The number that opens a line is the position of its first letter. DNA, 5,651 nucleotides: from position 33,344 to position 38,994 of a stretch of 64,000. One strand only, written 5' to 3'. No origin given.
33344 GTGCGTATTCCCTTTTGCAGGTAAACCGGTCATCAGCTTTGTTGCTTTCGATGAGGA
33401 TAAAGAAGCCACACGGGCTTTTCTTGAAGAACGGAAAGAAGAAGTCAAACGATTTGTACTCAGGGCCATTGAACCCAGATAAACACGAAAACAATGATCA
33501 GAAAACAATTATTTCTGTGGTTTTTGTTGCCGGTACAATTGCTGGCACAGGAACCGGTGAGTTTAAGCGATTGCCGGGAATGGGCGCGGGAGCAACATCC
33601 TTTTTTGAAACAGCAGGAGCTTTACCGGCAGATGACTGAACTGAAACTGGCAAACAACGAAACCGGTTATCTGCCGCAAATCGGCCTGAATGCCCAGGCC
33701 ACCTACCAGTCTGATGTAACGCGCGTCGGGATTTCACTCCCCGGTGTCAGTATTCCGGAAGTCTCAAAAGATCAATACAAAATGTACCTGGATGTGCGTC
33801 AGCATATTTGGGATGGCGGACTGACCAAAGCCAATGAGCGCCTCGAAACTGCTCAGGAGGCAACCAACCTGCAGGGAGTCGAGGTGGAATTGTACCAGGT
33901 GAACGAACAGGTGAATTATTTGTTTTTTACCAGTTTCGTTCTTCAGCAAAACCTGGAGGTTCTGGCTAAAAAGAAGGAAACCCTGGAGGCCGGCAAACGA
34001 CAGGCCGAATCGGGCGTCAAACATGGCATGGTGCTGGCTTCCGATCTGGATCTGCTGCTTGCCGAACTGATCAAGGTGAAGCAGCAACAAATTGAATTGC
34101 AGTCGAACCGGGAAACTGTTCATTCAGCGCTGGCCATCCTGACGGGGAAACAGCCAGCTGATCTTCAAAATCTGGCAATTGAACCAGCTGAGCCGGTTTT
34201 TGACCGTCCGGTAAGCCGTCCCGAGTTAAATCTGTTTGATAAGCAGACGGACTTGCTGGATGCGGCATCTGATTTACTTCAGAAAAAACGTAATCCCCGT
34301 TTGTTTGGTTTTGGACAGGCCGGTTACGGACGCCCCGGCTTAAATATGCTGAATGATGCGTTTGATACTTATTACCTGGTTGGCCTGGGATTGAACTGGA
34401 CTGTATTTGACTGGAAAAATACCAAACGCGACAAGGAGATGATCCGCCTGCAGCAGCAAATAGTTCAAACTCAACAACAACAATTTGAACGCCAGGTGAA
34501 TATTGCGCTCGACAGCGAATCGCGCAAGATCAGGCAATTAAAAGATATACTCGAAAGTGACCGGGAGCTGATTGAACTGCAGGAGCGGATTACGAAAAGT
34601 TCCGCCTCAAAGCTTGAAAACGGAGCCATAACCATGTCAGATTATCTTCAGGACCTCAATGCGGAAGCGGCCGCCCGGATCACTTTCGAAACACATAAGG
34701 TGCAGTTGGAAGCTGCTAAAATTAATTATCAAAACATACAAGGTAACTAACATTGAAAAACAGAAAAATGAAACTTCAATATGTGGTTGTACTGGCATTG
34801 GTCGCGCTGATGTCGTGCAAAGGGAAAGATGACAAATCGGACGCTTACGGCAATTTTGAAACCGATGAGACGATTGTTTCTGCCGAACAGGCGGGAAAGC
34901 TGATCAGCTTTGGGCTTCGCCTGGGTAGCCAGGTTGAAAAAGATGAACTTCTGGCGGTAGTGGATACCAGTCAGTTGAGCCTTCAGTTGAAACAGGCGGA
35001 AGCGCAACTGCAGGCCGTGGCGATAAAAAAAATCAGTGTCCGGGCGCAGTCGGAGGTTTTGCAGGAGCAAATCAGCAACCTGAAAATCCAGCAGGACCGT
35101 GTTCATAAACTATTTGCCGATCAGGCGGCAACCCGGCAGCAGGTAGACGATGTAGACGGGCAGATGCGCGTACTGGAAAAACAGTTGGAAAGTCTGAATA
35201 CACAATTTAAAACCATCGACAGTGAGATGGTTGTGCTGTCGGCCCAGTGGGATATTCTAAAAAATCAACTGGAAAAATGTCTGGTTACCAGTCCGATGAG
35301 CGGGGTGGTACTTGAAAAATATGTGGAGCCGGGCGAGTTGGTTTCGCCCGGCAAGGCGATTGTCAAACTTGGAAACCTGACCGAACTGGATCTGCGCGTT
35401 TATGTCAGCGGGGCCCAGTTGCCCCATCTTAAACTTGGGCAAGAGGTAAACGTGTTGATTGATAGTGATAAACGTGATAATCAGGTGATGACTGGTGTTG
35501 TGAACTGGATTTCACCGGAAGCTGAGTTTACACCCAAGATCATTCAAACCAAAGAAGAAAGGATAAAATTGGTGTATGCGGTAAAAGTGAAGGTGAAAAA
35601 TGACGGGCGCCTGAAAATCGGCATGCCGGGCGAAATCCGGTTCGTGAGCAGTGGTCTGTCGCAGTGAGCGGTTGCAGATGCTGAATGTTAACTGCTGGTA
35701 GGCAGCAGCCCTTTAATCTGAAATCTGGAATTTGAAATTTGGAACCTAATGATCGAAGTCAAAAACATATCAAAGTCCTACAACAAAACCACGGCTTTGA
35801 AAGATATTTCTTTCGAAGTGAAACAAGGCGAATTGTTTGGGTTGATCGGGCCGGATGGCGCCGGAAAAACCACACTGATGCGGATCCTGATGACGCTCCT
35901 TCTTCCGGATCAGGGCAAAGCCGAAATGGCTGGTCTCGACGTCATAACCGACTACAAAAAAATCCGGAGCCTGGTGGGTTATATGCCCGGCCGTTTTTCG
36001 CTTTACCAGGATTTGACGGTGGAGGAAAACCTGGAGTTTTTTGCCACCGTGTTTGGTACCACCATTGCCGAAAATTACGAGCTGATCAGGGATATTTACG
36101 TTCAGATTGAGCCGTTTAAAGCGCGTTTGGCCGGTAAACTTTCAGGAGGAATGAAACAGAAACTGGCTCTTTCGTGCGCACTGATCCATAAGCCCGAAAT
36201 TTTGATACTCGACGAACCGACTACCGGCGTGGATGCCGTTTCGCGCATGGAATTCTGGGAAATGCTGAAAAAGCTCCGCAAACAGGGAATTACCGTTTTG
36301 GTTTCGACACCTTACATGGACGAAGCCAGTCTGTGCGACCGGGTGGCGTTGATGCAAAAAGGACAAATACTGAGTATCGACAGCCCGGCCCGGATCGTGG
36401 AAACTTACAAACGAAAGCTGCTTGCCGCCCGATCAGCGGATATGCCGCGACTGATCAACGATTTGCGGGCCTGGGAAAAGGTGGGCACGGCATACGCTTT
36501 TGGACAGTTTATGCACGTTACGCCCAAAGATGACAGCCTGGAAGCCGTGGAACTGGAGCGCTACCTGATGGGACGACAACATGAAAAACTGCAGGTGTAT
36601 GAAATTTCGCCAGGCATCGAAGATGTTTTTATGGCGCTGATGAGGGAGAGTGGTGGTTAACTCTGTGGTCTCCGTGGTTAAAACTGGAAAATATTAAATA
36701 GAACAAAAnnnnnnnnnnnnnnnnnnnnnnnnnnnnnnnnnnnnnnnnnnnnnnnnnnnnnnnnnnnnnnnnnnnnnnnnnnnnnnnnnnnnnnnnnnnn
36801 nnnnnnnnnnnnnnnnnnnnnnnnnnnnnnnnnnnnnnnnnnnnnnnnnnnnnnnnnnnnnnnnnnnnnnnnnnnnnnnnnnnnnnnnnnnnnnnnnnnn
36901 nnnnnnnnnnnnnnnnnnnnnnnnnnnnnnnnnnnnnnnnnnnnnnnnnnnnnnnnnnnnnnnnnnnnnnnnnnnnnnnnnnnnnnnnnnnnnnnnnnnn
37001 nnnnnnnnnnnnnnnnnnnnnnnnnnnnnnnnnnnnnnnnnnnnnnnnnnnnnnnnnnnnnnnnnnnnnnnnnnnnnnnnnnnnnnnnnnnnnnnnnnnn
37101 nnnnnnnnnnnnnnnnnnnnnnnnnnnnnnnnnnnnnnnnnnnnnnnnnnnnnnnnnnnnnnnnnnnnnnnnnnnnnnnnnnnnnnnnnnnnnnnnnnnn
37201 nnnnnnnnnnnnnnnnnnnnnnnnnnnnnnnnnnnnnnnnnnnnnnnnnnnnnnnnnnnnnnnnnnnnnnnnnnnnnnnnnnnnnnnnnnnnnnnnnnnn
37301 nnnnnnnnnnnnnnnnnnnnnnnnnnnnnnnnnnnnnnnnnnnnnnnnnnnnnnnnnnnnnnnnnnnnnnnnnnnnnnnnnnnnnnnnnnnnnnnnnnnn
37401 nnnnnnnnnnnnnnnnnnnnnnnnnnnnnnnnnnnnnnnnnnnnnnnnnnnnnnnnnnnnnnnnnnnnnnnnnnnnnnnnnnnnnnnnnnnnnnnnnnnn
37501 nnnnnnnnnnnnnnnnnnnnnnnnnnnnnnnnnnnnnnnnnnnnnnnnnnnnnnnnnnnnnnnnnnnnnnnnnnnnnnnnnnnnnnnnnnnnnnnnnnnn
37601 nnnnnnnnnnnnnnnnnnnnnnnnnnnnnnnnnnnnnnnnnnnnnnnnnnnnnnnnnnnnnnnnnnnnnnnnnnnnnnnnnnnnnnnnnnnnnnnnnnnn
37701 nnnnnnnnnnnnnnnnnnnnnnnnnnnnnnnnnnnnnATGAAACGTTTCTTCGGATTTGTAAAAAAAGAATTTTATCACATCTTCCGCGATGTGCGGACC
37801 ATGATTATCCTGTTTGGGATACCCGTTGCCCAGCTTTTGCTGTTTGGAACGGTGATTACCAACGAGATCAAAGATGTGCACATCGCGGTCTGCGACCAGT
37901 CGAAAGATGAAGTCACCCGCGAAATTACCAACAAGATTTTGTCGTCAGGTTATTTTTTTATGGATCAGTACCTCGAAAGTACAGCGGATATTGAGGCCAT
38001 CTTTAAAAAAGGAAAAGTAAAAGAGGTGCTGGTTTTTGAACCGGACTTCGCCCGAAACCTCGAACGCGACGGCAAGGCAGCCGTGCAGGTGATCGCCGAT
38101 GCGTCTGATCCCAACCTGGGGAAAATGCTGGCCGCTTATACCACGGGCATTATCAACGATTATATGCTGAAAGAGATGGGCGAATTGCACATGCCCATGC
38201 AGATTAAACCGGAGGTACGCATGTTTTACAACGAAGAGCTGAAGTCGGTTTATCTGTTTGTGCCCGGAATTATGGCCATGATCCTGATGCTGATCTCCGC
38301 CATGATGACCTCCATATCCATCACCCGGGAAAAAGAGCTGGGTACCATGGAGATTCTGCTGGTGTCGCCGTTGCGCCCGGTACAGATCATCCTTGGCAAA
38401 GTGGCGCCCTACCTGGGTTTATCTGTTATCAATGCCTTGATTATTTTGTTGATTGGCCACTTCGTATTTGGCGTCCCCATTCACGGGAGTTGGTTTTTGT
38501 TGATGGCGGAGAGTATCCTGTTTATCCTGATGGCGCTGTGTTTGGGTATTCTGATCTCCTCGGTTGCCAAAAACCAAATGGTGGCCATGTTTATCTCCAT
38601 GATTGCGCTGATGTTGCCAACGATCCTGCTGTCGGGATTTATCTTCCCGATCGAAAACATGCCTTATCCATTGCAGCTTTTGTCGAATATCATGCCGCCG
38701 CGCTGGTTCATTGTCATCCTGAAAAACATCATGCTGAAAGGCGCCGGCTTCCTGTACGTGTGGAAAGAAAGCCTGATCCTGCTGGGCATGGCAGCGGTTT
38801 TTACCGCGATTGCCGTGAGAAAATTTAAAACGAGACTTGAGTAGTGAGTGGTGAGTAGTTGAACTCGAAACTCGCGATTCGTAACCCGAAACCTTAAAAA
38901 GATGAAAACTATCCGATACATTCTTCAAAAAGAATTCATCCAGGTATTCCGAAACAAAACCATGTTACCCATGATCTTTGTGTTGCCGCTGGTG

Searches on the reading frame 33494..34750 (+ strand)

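Call 57: search_protein_families(library=pfam, proteins=[window:33494-34750:+], max_evalue=0.0001)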
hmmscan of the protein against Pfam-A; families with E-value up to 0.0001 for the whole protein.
window:33494-34750:+ (418 aa): 1 family
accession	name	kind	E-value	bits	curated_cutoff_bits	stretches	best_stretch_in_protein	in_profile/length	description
PF02321.23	OEP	-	1.8e-27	96.8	22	2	26-218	3-187/187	Outer membrane efflux protein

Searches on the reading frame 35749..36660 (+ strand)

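Call 5: search_protein_families(library=pfam, proteins=[window:35749-36660:+], max_evalue=0.01)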
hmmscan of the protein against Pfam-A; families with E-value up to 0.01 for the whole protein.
window:35749-36660:+ (303 aa): 5 families
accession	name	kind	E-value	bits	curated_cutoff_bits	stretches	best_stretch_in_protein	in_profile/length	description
PF00005.33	ABC_tran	-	9.9e-29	101.1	25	1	17-159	1-137/137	ABC transporter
PF13304.12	AAA_21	-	4.2e-10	40.6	27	2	128-187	235-297/304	AAA domain, putative AbiEii toxin, Type IV TA system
PF13555.12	AAA_29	-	0.00041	20.5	27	1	22-55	17-50/61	P-loop containing region of AAA domain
PF02463.25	SMC_N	-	0.0016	18.4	40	0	130-205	136-217/220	RecF/RecN/SMC N terminal domain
PF13401.12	AAA_22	-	0.0047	17.7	27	0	32-178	10-109/130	AAA domain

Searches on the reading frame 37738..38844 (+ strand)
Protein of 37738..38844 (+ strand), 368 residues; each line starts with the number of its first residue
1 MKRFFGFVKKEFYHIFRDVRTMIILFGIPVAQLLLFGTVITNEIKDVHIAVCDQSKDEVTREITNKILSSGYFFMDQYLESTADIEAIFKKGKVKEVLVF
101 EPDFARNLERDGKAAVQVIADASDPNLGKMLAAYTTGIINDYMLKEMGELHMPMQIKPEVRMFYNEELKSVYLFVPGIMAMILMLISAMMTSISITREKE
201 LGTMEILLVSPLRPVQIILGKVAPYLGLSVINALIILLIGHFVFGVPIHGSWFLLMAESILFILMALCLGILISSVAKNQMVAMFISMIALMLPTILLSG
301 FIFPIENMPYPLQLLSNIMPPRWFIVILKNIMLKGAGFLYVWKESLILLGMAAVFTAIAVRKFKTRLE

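Call 5: search_protein_families(library=pfam, proteins=[window:37738-38844:+], max_evalue=0.01)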
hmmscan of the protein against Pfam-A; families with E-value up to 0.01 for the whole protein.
window:37738-38844:+ (368 aa): 4 families
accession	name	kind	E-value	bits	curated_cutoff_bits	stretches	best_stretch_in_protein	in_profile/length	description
PF12698.13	ABC2_membrane_3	-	2.9e-51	175.1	31.6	1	21-360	3-346/347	ABC-2 family transporter protein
PF01061.29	ABC2_membrane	-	1.6e-28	100.1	26.9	1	171-332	47-210/211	ABC-2 type transporter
PF12679.13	ABC2_membrane_2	-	3e-20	73.1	27.2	1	8-365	4-280/283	ABC-2 family transporter protein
PF12730.13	ABC2_membrane_4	-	1.1e-05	25.9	27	1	179-292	56-177/179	ABC-2 family transporter protein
